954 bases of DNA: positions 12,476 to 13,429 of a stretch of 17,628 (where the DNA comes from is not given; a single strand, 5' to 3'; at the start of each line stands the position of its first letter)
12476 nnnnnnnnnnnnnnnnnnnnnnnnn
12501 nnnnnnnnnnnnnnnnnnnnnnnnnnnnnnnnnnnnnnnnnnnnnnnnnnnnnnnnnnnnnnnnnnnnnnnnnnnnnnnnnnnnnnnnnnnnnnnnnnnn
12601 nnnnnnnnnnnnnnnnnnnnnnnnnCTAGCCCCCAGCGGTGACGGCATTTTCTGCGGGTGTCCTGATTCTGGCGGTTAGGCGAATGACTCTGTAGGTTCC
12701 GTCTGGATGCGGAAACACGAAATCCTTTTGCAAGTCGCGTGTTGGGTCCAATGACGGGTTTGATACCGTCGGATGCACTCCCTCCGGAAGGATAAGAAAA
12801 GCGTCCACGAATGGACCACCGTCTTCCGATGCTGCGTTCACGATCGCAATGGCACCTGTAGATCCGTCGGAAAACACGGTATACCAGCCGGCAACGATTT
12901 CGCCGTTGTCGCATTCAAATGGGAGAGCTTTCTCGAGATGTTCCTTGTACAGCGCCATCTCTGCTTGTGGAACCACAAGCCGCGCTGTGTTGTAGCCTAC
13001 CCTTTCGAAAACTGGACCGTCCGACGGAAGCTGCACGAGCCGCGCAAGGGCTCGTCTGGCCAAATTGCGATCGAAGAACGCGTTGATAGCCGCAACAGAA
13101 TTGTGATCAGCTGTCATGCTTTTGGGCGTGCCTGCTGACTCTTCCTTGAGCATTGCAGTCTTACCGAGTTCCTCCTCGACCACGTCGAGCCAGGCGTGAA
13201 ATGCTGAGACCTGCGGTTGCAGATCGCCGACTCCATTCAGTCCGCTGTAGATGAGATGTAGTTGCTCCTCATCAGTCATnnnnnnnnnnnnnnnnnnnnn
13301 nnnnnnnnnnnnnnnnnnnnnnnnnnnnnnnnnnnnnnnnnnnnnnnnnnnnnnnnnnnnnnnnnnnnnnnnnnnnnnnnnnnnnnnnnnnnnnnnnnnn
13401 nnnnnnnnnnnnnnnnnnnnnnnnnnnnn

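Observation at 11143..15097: Complete bifunctional HldE (ADP-heptose synthesis) embedded in a phage-like replication module, next to uncharacterised proteins: a candidate nucleotide-sugar modification module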

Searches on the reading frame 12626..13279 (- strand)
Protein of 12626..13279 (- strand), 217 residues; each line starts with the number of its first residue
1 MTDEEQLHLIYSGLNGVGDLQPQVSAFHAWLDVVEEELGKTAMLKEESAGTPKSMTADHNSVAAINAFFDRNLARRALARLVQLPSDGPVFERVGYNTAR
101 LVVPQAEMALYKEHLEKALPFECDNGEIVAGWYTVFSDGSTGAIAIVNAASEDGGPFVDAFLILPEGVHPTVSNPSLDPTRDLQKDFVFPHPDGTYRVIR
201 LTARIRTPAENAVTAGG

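Call 32: find_homologous_proteins(query=A3, max_evalue=0.001)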
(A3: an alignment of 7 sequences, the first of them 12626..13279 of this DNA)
Query A3 (7 sequences) (217 aa, profile of the alignment): 18 proteins with E <= 0.001 among 8000 candidates.
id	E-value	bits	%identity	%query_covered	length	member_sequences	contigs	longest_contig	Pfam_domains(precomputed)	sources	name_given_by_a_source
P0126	8.7e-88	312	59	66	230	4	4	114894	-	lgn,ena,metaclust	metaclust:\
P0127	1.7e-85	305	54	81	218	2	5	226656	-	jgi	-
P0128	2.8e-85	304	100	100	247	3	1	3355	-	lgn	-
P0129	1.8e-75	272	57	93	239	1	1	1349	-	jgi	jgi:hypothetical protein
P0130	2.1e-75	272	32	84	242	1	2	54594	-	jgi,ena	-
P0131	1.2e-73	266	53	93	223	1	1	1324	-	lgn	-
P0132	1.4e-72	262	66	66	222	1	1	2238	-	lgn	-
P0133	2.3e-70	255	48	93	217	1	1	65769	-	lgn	-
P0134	1.1e-64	237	67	62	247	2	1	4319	-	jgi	-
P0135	2.2e-62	229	67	65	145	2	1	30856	-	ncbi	-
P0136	3.0e-61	225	31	82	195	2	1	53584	-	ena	-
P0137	6.2e-61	224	57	81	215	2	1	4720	-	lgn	-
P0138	5.0e-44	169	49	61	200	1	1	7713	-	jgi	jgi:hypothetical protein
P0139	8.6e-43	165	38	64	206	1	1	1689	-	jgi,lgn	jgi:hypothetical protein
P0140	1.2e-39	155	35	82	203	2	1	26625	-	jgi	jgi:hypothetical protein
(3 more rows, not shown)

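Call 42: predict_structure(alignment_id=A5)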
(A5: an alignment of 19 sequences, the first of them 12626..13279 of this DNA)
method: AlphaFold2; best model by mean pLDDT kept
length: 217 residues; sequences in the alignment: 19
mean_pLDDT: 78.9   pTM: 0.63
mean pLDDT of the five models: 78.9, 77.5, 76.9, 75.4, 75.3
residues with pLDDT >= 90: 106; 70-90: 41; 50-70: 42; < 50: 28
segments of 3 or more residues with pLDDT < 50: 17-21, 45-58, 210-217
pLDDT, mean of each block of 10 residues (from residue 1): 64 53 61 68 45 43 77 88 84 87 93 94 92 94 96 94 92 93 95 94 72 45
secondary structure, 60 per line:
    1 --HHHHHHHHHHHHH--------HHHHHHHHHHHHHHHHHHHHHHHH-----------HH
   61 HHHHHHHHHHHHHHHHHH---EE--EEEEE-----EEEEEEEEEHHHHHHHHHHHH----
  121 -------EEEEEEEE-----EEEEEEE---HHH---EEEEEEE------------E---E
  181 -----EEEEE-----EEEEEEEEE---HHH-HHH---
elements in order: H3-15 H24-47 H59-78 E86-90 E96-104 H105-116 E128-135 E141-147 E157-163 E186-190 E196-204

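Call 70: search_solved_structures(query=A5, max_evalue=5)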
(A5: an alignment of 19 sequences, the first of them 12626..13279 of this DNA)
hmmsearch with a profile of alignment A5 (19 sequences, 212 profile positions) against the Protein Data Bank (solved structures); distinct sequences matched with E-value up to 5: 3.
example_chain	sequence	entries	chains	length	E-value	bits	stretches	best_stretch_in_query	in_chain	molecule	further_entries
8esq_v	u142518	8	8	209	0.23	14.7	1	75-131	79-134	Nucleolar protein 16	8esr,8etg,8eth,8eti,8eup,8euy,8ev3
9up5_A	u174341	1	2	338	0.46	13.7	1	6-92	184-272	Lipopolysaccharide assembly protein B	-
9cte_A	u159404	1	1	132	0.62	13.3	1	10-66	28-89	De novo protein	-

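Call 72: fold_search(model_id=the predicted structure, library=viral)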
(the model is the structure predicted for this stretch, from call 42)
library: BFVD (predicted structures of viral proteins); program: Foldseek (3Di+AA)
matches with E <= 10: 639; with E <= 0.001: 2
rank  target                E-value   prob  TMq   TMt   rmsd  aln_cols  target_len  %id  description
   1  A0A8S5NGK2            3.9e-04  1.00  0.42  0.64   6.1       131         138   11  Uncharacterized protein [Myoviridae sp. ctcwu24]
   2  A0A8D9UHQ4            4.4e-04  1.00  0.42  0.34   3.7       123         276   10  Cysteine-rich protein [Bacteriophage sp.]
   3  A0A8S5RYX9            3.1e-02  0.23  0.13  0.15  16.6       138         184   14  Uncharacterized protein [Myoviridae sp. ctNQV2]
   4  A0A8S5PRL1            8.0e-02  0.06  0.12  0.11  30.0       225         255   12  Uncharacterized protein [Myoviridae sp. ctEg02]
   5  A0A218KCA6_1          8.5e-02  0.25  0.18  0.04  22.7       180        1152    9  Putative tail tape measure protein [Bacillus phage PBC2]
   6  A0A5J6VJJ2            8.5e-02  0.14  0.18  0.09  21.2       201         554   12  E2 ubiquitin-conjugating enzyme [Megaviridae environmental sample]
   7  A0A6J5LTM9            9.1e-02  0.18  0.16  0.14  16.1       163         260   12  CbpA DnaJ-class molecular chaperone [uncultured Caudovirales phage]
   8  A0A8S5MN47            9.1e-02  0.04  0.10  0.06  28.8       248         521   12  Attachment protein [Inoviridae sp. ct0O611]
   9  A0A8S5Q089            9.7e-02  0.05  0.12  0.06  25.6       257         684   10  Nucleoid-associated protein [Siphoviridae sp. ctR5S1]
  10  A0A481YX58            1.2e-01  0.13  0.15  0.18  13.2       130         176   13  Uncharacterized protein [Marseillevirus LCMAC201]
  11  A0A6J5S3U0            1.2e-01  0.33  0.22  0.21  10.3       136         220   13  Uncharacterized protein [uncultured Caudovirales phage]
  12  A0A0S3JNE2            1.2e-01  0.10  0.13  0.14  20.2       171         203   13  (no name in the UniProt tables at hand)
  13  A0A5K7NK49            1.3e-01  0.20  0.16  0.21   7.9        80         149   22  (no name in the UniProt tables at hand)
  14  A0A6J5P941            1.3e-01  0.07  0.12  0.10  15.0       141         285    8  Uncharacterized protein [uncultured Caudovirales phage]
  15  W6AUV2                1.4e-01  0.20  0.16  0.12  13.1       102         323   14  (no name in the UniProt tables at hand)
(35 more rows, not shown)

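Call 98: fold_search(model_id=the predicted structure, library=pdb)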
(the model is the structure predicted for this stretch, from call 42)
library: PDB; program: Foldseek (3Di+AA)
matches with E <= 10: 676; with E <= 0.001: 0
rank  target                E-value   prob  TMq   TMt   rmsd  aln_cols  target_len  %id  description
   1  7zm7_G                4.9e-02  0.20  0.15  0.15  12.2       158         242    6  CryoEM structure of mitochondrial complex I from Chaetomium thermophilum (inhibited by DDM) (released 2022-11-30)
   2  4fma_J                9.1e-02  0.13  0.14  0.10  10.9       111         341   13  EspG structure (released 2012-09-05)
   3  8a0h                  9.7e-02  0.14  0.15  0.11  15.2       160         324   13  Crystal structure of the E25A mutant of the Orange Carotenoid Protein X from Gloeobacter kilaueensis JS1 complexed with  (released 2023-02-01)
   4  3pcs_B                9.7e-02  0.11  0.14  0.09  10.6       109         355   15  Structure of EspG-PAK2 autoinhibitory Ialpha3 helix complex (released 2011-01-05)
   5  7cch                  1.2e-01  0.12  0.13  0.13  16.4       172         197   15  Acinetobacter baumannii histidine kinase AdeS (released 2021-06-23)
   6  3pcs_A                1.8e-01  0.08  0.14  0.10  10.9       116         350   14  Structure of EspG-PAK2 autoinhibitory Ialpha3 helix complex (released 2011-01-05)
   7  6yj4_C                1.9e-01  0.11  0.13  0.12  12.5       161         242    5  Structure of Yarrowia lipolytica complex I at 2.7 A (released 2020-08-12)
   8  7yth_B                1.9e-01  0.08  0.14  0.10  14.7       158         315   11  Structure of OCPx1 from Nostoc flagelliforme CCNUN1 (released 2023-06-21)
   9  3pcs_D                1.9e-01  0.06  0.12  0.09  10.1       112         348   16  Structure of EspG-PAK2 autoinhibitory Ialpha3 helix complex (released 2011-01-05)
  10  7k1r_C                2.2e-01  0.18  0.19  0.09   6.2        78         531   18  X-ray Structure of an Enterobacter GH43 Beta-Xylosidase: EcXyl43 F507A mutant (released 2021-11-10)
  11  4fma_G                2.3e-01  0.11  0.15  0.11  10.9       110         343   13  EspG structure (released 2012-09-05)
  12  4fma_C                2.3e-01  0.10  0.15  0.10  10.9       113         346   13  EspG structure (released 2012-09-05)
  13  8uws_B                2.7e-01  0.21  0.20  0.10   6.7        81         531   17  Cryo-EM structure of an Enterobacter GH43 Beta-Xylosidase: EcXyl43 (released 2024-05-15)
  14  7k1r_A                2.7e-01  0.20  0.20  0.10   7.3        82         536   16  X-ray Structure of an Enterobacter GH43 Beta-Xylosidase: EcXyl43 F507A mutant (released 2021-11-10)
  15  8uu7_w                2.7e-01  0.06  0.11  0.19  13.3       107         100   14  Cryo-EM structure of the Listeria innocua 70S ribosome in complex with HflXr, HPF, and E-site tRNA (structure II-B) (released 2024-02-28)
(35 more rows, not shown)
